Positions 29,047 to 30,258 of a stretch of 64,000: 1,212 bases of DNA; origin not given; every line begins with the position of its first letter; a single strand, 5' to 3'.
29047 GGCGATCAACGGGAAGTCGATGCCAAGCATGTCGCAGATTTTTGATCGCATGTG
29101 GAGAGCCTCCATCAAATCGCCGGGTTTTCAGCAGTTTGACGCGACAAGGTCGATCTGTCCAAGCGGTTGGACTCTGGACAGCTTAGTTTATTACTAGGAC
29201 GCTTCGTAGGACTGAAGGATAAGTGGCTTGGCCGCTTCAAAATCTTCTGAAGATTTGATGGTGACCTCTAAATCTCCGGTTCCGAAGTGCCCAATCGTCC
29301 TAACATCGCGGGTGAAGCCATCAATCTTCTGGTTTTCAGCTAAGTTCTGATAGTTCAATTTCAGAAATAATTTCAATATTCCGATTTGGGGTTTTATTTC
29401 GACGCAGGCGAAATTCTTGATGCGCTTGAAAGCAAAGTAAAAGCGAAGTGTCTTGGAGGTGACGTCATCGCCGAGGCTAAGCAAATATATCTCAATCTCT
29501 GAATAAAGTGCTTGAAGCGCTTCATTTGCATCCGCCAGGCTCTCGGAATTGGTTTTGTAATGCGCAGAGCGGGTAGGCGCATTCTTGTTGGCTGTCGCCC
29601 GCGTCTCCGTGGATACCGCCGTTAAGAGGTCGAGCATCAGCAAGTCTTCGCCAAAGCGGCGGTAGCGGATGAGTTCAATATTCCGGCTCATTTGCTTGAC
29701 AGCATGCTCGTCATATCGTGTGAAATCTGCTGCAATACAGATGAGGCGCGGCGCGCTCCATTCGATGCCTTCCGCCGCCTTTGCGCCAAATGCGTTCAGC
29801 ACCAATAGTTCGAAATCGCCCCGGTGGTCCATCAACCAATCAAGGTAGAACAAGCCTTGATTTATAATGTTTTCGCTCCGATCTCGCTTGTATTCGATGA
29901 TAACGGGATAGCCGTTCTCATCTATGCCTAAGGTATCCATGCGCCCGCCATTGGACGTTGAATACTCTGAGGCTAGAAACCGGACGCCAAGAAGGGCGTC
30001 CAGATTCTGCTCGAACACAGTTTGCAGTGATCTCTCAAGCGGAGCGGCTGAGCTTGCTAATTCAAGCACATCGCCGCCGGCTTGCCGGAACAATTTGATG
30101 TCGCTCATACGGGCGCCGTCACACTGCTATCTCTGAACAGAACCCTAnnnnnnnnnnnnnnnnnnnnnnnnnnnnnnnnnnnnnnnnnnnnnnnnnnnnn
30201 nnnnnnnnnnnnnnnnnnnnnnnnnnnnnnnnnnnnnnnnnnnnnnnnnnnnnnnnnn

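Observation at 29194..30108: Lower-GC standalone PD-(D/E)xK-like nuclease gene inserted between nitronate monooxygenase and acs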

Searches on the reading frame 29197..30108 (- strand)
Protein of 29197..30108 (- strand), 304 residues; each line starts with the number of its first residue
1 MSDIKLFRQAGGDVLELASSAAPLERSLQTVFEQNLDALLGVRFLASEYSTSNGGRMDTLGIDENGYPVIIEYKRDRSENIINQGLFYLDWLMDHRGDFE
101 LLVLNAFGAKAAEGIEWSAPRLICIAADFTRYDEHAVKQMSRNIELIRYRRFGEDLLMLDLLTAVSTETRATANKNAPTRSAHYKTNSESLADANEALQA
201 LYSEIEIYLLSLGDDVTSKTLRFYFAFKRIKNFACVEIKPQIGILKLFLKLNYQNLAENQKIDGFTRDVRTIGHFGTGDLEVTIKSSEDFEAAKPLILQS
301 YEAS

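Call 4: search_protein_families(library=pfam, proteins=[window:29197-30108:-], max_evalue=1)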
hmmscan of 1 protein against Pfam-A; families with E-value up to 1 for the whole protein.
window:29197-30108:- (304 aa): 3 families
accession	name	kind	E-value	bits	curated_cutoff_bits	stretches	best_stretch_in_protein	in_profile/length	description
PF18899.5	DUF5655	-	9.4e-08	32.5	24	1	191-302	5-107/109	Domain of unknown function (DUF5655)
PF01939.22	NucS_C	-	7.7e-05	23.1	24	1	41-97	19-75/124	Endonuclease NucS C-terminal domain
PF12705.13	PDDEXK_1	-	0.23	11.8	22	1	31-95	99-172/247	PD-(D/E)XK nuclease superfamily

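Call 5: search_protein_families(library=ncbifam, proteins=[window:29197-30108:-], max_evalue=1)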
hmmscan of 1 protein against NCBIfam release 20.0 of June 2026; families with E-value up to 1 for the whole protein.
window:29197-30108:- (304 aa): 2 families
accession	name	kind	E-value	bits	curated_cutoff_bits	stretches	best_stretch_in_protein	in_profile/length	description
NF003270.0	PRK04247.1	equivalog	1.4e-05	24.2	216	1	41-92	147-198/250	endonuclease NucS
NF002876.0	PRK03298.1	equivalog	0.039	13.3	252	1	25-93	105-173/224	endonuclease NucS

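Call 6: search_protein_families(library=padloc, proteins=[window:29197-30108:-], max_evalue=1)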
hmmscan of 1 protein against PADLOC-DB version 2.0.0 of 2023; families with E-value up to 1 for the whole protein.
window:29197-30108:- (304 aa): 9 families
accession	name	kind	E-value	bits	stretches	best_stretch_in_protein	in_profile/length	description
PDLC04946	PDC-S18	-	5.5e-138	457.9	1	1-303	18-322/365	-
PDLC04945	PDC-S18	-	4.3e-59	198.3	1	5-301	2-301/302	-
PDLC04944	PDC-S18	-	1.1e-11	42.6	1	30-257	29-260/307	-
PDLC04916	PDC-S11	-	4.6e-08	30.5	1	12-92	12-94/358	-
PDLC04910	PDC-S11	-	0.0006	17.2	1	54-82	58-86/359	-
PDLC04909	PDC-S11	-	0.0014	16.3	1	25-77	26-82/347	-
PDLC04913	PDC-S11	-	0.0028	14.7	1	55-88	60-94/375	-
PDLC00405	SduA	-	0.01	13.4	1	24-79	156-213/323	DUF4263 domain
PDLC04915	PDC-S11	-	0.011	13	1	26-79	28-84/379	-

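Call 7: search_solved_structures(query=window:29197-30108:-, max_evalue=10, show_alignments=2)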
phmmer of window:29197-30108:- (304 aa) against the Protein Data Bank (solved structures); distinct sequences matched with E-value up to 10: 1.
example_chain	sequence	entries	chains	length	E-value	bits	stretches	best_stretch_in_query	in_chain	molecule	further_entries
2vld_A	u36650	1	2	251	0.69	12.1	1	53-99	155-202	Endonuclease NucS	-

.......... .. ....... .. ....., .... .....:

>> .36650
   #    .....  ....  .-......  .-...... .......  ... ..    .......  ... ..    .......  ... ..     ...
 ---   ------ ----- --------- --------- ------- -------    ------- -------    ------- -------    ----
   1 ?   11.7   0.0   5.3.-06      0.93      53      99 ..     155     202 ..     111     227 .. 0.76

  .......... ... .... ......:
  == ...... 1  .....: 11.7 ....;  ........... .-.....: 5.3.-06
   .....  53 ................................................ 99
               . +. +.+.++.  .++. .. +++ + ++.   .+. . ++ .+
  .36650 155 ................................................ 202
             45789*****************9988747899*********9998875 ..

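Call 9: find_homologous_proteins(query=window:29197-30108:-)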
Query window:29197-30108:- (304 aa): 8000 proteins with E <= 0.001 among 8000 candidates; the best 120 are listed.
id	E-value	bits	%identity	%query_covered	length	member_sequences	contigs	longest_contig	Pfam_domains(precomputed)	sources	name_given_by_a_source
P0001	6.1e-196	667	100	100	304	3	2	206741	PF18899.6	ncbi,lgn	-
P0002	8.1e-143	493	75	100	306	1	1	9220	PF18899.6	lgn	-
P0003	7.2e-141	486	73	100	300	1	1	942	PF18899.6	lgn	-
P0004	1.4e-140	485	74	100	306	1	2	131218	PF18899.6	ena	-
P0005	4.5e-140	484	72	100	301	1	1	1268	PF18899.6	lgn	-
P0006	9.5e-140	483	72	100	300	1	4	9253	PF18899.6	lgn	-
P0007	1.2e-139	482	73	100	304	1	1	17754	PF18899.6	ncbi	ncbi:MAG: DUF5655 domain-containing protein [Paracoccaceae bacterium]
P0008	1.5e-139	482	71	100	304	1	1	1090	PF01939.22,PF18899.6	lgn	-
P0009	2.1e-139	481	71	100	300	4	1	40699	PF01939.22,PF18899.6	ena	-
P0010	2.3e-139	481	71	100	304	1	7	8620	PF18899.6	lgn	-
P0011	6.5e-139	480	71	100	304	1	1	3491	PF18899.6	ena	-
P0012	9.3e-139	479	72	100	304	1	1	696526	PF18899.6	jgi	jgi:predicted transport protein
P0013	1.6e-138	479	70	100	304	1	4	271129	PF18899.6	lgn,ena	-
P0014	3.2e-138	478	72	100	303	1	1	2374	PF18899.6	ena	-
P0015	9.3e-138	476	72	100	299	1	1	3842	PF18899.6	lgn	-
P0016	1.2e-137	476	70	100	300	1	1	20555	PF18899.6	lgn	-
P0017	1.7e-137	475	71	100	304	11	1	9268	PF18899.6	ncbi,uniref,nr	ncbi:DUF91 domain-containing protein [Pseudooceanicola sp. 216_PA32_1]|uniref:DUF91 domain-containin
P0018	2.0e-137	475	70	100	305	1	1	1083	PF18899.6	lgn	-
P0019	2.7e-137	474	72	100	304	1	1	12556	PF18899.6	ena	-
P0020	3.6e-137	474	71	100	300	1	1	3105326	PF01939.22,PF18899.6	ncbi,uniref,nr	ncbi:DUF5655 domain-containing protein [Shimia biformata]|uniref:DUF5655 domain-containing protein n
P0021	4.2e-137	474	72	100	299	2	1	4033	PF01939.22,PF18899.6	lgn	-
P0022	5.3e-137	474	71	100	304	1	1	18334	PF01939.22,PF18899.6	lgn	-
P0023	7.0e-137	473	68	100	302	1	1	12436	PF01939.22,PF18899.6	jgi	jgi:predicted transport protein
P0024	7.3e-137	473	72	100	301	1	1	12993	PF01939.22,PF18899.6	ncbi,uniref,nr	ncbi:DUF5655 domain-containing protein [Tateyamaria pelophila]|uniref:DUF5655 domain-containing prot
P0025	1.0e-136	473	71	100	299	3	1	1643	PF01939.22,PF18899.6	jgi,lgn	jgi:predicted transport protein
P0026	1.1e-136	472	70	100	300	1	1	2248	PF18899.6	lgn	-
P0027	1.3e-136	472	71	100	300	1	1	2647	PF18899.6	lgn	-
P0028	1.6e-136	472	70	100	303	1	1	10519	PF01939.22,PF18899.6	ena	-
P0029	2.0e-136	472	70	100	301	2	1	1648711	PF01939.22,PF18899.6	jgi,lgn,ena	-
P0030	4.3e-136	471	69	100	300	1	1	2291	PF18899.6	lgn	-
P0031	5.4e-136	470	70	100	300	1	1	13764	PF01939.22,PF18899.6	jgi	-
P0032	6.0e-136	470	72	100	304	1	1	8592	PF18899.6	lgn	-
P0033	1.1e-135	469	71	100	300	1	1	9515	PF01939.22,PF18899.6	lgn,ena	-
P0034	1.1e-135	469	68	100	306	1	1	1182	PF01939.22,PF18899.6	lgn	-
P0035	1.3e-135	469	71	100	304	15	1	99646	PF18899.6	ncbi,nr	ncbi:DUF5655 domain-containing protein [Rhodobacteraceae bacterium]|nr:DUF5655 domain-containing pro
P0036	1.3e-135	469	70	100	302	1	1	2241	PF18899.6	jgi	-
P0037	1.5e-135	469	70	100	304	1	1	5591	PF18899.6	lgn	-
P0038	1.5e-135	469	69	100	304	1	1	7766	PF01939.22,PF18899.6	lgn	-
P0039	1.7e-135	469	70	100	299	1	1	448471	PF01939.22,PF18899.6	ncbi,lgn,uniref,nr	ncbi:DUF91 domain-containing protein [Shimia sp. R9_2]|uniref:DUF5655 domain-containing protein n=1 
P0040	1.9e-135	468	71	100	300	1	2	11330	PF18899.6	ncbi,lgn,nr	ncbi:MAG: DUF91 domain-containing protein [Alphaproteobacteria bacterium]|nr:MAG: DUF91 domain-conta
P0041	2.3e-135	468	71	100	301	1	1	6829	PF01939.22,PF18899.6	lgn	-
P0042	7.0e-135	467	70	100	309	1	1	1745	PF18899.6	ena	-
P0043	7.7e-135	466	70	100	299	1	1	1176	PF01939.22,PF18899.6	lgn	-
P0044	9.3e-135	466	69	100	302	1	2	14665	PF01939.22,PF18899.6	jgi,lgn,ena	-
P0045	1.1e-134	466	70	100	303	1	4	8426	PF01939.22,PF18899.6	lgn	-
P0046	1.1e-134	466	70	100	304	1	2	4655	PF18899.6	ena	-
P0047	1.3e-134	466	71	100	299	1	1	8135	PF01939.22,PF18899.6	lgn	-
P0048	1.4e-134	466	70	100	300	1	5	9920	PF01939.22,PF18899.6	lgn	-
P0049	1.6e-134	465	70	100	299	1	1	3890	PF01939.22,PF18899.6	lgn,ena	-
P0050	1.9e-134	465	70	100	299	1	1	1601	PF01939.22,PF18899.6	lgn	-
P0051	2.0e-134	465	70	100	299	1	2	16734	PF01939.22,PF18899.6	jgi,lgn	jgi:predicted transport protein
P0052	2.4e-134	465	70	100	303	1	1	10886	PF18899.6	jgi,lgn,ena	-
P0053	2.9e-134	465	70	100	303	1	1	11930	PF01939.22,PF18899.6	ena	-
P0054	4.8e-134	464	70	100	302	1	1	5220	PF18899.6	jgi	jgi:predicted transport protein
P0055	5.0e-134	464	69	100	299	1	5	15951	PF01939.22,PF18899.6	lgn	-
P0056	6.3e-134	463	71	100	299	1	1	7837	PF01939.22,PF18899.6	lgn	-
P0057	1.0e-133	463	68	100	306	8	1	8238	PF01939.22,PF18899.6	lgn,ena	-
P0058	1.9e-133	462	68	100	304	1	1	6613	PF18899.6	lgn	-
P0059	1.9e-133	462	70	100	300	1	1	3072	PF01939.22,PF18899.6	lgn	-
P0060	1.9e-133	462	69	100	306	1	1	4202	PF18899.6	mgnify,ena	mgnify:CR=1 FL=1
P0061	3.6e-133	461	70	100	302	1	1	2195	PF18899.6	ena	-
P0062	5.1e-133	460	68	100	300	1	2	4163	PF18899.6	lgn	-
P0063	5.6e-133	460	69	100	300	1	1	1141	PF01939.22,PF18899.6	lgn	-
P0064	6.7e-133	460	69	100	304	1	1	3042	PF01939.22,PF18899.6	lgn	-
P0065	6.9e-133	460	68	100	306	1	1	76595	PF01939.22,PF18899.6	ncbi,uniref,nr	ncbi:DUF91 domain-containing protein [Thalassococcus sp. CAU 1522]|uniref:DUF91 domain-containing pr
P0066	7.2e-133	460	69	100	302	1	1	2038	PF18899.6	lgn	-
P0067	7.6e-133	460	69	100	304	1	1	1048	PF18899.6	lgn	-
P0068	9.6e-133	460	69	100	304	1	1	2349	PF01939.22,PF18899.6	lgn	-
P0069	1.3e-132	459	69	100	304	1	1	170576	PF18899.6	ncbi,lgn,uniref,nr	ncbi:DUF5655 domain-containing protein [Fodinicurvata sediminis]|uniref:DUF5655 domain-containing pr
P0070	1.3e-132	459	69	100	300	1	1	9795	PF18899.6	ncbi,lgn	ncbi:MAG: DUF5655 domain-containing protein [Pseudomonadota bacterium]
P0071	1.5e-132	459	69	100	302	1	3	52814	PF18899.6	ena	-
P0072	1.6e-132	459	68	100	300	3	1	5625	PF18899.6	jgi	jgi:predicted transport protein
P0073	2.3e-132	458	70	100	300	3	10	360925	PF18899.6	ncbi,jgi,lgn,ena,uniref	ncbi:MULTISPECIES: DUF5655 domain-containing protein [Henriciella]|jgi:predicted transport protein|u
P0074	2.8e-132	458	69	100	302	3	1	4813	PF18899.6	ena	-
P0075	2.9e-132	458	69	100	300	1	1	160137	PF18899.6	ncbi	ncbi:MAG: DUF5655 domain-containing protein [Roseobacter sp.]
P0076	3.3e-132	458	69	100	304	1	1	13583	PF18899.6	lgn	-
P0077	3.6e-132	458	68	100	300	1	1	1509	PF18899.6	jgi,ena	-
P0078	3.8e-132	458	69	100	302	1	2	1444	PF18899.6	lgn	-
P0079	3.9e-132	458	68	100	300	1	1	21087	PF18899.6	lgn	-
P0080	4.1e-132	457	68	100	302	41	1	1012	PF18899.6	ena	-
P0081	5.4e-132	457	68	100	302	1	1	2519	PF18899.6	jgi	jgi:predicted transport protein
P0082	7.5e-132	457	68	100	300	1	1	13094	PF18899.6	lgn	-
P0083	8.9e-132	456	68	100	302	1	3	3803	PF01939.22,PF18899.6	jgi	-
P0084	8.9e-132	456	67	100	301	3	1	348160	PF01939.22,PF18899.6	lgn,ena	-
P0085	1.1e-131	456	69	100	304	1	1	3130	PF18899.6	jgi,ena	-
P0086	1.2e-131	456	66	100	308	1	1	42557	PF01939.22,PF18899.6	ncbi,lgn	ncbi:MAG: endonuclease NucS [Kiloniellaceae bacterium]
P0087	1.5e-131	456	69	100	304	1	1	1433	PF18899.6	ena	-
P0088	1.6e-131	456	70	100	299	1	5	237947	PF01939.22,PF18899.6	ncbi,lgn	-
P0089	2.0e-131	455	69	100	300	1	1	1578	PF01939.22,PF18899.6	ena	-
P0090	2.2e-131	455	67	100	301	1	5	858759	PF01939.22,PF18899.6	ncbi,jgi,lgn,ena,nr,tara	ncbi:MAG: DUF91 domain-containing protein [Rhodobiaceae bacterium]|nr:DUF91 domain-containing protei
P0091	2.4e-131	455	66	99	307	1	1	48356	PF18899.6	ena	-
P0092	2.8e-131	455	68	100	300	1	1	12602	PF18899.6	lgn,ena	-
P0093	3.1e-131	455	69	100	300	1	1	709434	PF18899.6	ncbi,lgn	-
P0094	3.6e-131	454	70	100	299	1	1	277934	PF01939.22,PF18899.6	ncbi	-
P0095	4.1e-131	454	68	100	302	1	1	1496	PF18899.6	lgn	-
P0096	4.1e-131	454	69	100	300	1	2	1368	PF18899.6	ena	-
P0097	4.3e-131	454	68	100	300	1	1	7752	PF18899.6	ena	-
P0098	4.9e-131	454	69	100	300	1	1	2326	PF18899.6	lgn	-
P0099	6.3e-131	454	69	100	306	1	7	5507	PF18899.6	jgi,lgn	jgi:predicted transport protein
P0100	7.5e-131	453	68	100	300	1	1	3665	PF18899.6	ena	-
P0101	1.1e-130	453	67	100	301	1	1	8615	PF18899.6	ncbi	-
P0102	1.1e-130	453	67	100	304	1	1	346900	PF01939.22,PF18899.6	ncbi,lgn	-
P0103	1.3e-130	453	68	100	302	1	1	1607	PF01939.22,PF18899.6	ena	-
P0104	1.3e-130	453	69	100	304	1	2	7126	PF18899.6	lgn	-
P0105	1.3e-130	453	70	100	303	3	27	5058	PF01939.22,PF18899.6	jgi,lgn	jgi:predicted transport protein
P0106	1.7e-130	452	66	100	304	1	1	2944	PF01939.22,PF18899.6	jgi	jgi:predicted transport protein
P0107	1.7e-130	452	68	100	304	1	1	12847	PF18899.6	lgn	-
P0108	1.8e-130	452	68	100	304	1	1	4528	PF18899.6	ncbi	-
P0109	2.3e-130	452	70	100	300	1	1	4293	PF18899.6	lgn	-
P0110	2.8e-130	451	68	100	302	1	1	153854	PF01939.22,PF18899.6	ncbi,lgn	-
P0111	3.0e-130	451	68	100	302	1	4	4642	PF01939.22,PF18899.6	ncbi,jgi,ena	-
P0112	3.3e-130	451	68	100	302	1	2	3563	PF01939.22,PF18899.6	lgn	-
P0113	3.5e-130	451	68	100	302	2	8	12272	PF01939.22,PF18899.6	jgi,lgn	jgi:predicted transport protein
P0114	3.9e-130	451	66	100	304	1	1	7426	PF01939.22,PF18899.6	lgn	-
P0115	3.9e-130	451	69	100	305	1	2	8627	PF18899.6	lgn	-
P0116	5.7e-130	450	69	100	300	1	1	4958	PF18899.6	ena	-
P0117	7.0e-130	450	68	100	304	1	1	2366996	PF18899.6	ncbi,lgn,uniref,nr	ncbi:Predicted transport protein [Cognatiyoonia koreensis]|uniref:Predicted transport protein n=1 Ta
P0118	7.6e-130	450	67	100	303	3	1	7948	PF18899.6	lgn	-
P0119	8.7e-130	450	66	100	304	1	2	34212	PF01939.22,PF18899.6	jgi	jgi:predicted transport protein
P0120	9.5e-130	450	67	100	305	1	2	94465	PF18899.6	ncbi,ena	-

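Call 12: find_encoding_contigs(protein=P0001, flank=10000, max_places=4)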
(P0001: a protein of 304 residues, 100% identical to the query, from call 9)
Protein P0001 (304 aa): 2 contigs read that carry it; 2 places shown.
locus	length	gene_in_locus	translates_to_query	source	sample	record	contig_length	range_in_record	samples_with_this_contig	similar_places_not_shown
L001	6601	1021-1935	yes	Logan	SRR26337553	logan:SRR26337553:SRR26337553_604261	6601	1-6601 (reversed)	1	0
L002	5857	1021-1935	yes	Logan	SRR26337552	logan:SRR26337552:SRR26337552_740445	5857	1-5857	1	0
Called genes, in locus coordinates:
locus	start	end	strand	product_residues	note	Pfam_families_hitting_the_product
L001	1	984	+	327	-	?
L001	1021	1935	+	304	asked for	PF18899:DUF5655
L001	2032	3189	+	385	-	PF03060:NMO, PF00478:IMPDH (faint), PF01070:FMN_dh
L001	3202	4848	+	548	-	PF00501:AMP-binding, PF13193:AMP-binding_C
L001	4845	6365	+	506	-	PF18313:TLP1_add_C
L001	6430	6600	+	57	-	?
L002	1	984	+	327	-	?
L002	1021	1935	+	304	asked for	PF18899:DUF5655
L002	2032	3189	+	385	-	PF03060:NMO, PF00478:IMPDH (faint), PF01070:FMN_dh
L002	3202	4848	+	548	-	PF00501:AMP-binding, PF13193:AMP-binding_C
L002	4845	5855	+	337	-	?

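Call 13: find_related_loci(query=window:29197-30108:-, collection=genome_contigs, flank=10000)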
Query window:29197-30108:- (304 aa) in genome_contigs; peptide patterns used: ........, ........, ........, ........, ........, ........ (x = any residue, [..] = any of these).
599 stretches matched a pattern (row limit reached: there are more); 540 encode a relative of the query (tblastn E <= 1e-3); the best 80 are kept; 80 distinct loci.
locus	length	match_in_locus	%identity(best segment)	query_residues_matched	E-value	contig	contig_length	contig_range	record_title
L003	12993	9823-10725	72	1-304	2e-145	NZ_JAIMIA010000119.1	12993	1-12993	Tateyamaria pelophila strain DSM 17270 T_pelophila_Scaf119_length_12993_cov_90.3327, whole genome shotgun sequence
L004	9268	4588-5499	71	1-304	8e-143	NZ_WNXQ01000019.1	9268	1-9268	Pseudooceanicola pacificus strain 216_PA32_1 contig19, whole genome shotgun sequence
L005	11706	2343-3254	70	1-304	5e-142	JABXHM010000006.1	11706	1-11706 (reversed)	MAG: Alteromonadaceae bacterium isolate HF-Dia07 c_000000015779, whole genome shotgun sequence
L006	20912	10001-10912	70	1-304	3e-139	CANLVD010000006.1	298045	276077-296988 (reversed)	uncultured Rhodobacteraceae bacterium isolate 2-848.fasta genome assembly, contig: NODE_6, whole genome shotgun sequence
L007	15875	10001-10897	70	1-304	5e-139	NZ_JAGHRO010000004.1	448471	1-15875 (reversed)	Shimia sp. R9_2 NODE_4_length_448471_cov_48.771167, whole genome shotgun sequence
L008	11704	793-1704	71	1-304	7e-138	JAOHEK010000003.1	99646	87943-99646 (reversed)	Paracoccaceae bacterium isolate AM-384-L09 AM-384-L09_NODE_3, whole genome shotgun sequence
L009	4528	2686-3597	68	1-304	8e-137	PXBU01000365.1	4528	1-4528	MAG: Puniceicoccaceae bacterium isolate T3Sed10_261 T3-Sed10-C56121, whole genome shotgun sequence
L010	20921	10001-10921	66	1-303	1e-134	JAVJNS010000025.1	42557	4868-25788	MAG: Kiloniellaceae bacterium isolate A1-SPW-04 k141_21353, whole genome shotgun sequence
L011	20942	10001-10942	65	1-304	3e-134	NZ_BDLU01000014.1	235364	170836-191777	Komagataeibacter diospyri strain MSKU 9, whole genome shotgun sequence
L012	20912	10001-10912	66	1-304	4e-134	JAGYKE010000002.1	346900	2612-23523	MAG: Aestuariivita sp. isolate M30B59 contig_1108, whole genome shotgun sequence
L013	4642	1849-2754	68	1-304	2e-135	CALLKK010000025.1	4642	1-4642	MAG TPA_asm: uncultured Steroidobacter sp. isolate SRR4028141_bin.20_CONCOCT_v1.1_MAG genome assembly, contig: ERZ858510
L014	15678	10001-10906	68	1-304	1e-133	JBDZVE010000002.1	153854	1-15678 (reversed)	MAG: Lysobacterales bacterium isolate PE_dung26 NODE_29_length_153854, whole genome shotgun sequence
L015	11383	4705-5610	68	1-304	2e-133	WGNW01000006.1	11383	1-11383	MAG: Alphaproteobacteria bacterium isolate RI_34 c_000000022162, whole genome shotgun sequence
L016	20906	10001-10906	68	1-304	1e-133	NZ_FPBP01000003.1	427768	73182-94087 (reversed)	Halomonas korlensis strain CGMCC 1.6981, whole genome shotgun sequence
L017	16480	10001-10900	69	1-304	3e-133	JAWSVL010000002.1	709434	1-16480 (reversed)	MAG: Sulfitobacter sp. isolate BHT04_PBAT_alp2 A8Ecoflex_contig_25, whole genome shotgun sequence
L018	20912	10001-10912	68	1-304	2e-132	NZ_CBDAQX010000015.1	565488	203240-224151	MAG: Ruegeria sp. isolate be8b7efa-ab9a-45c0-87a5-e9fab77ebccc contig_14, whole genome shotgun sequence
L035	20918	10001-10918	58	1-304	3e-120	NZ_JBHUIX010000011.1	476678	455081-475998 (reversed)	Rhodobacter lacus strain KCTC 15478 platanus_K_default_11, whole genome shotgun sequence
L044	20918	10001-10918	58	1-304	2e-118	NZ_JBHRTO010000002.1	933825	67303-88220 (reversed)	Cypionkella sinensis strain KCTC 52039 spades_K_17_127_2, whole genome shotgun sequence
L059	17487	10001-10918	58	1-304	2e-116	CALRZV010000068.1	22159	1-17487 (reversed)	MAG: Bradyrhizobium ivorense isolate JJ-MO7B3-363-8-m2-bin124 genome assembly, contig: JJ-MO7B3-363-C278, whole genome s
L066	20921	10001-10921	59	1-302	3e-116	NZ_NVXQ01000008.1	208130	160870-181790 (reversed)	MAG: Hoeflea sp. isolate NORP7 Contig_source1383C_150, whole genome shotgun sequence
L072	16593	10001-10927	58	1-304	4e-116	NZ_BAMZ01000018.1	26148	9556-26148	Acetobacter syzygii strain 9H-2, whole genome shotgun sequence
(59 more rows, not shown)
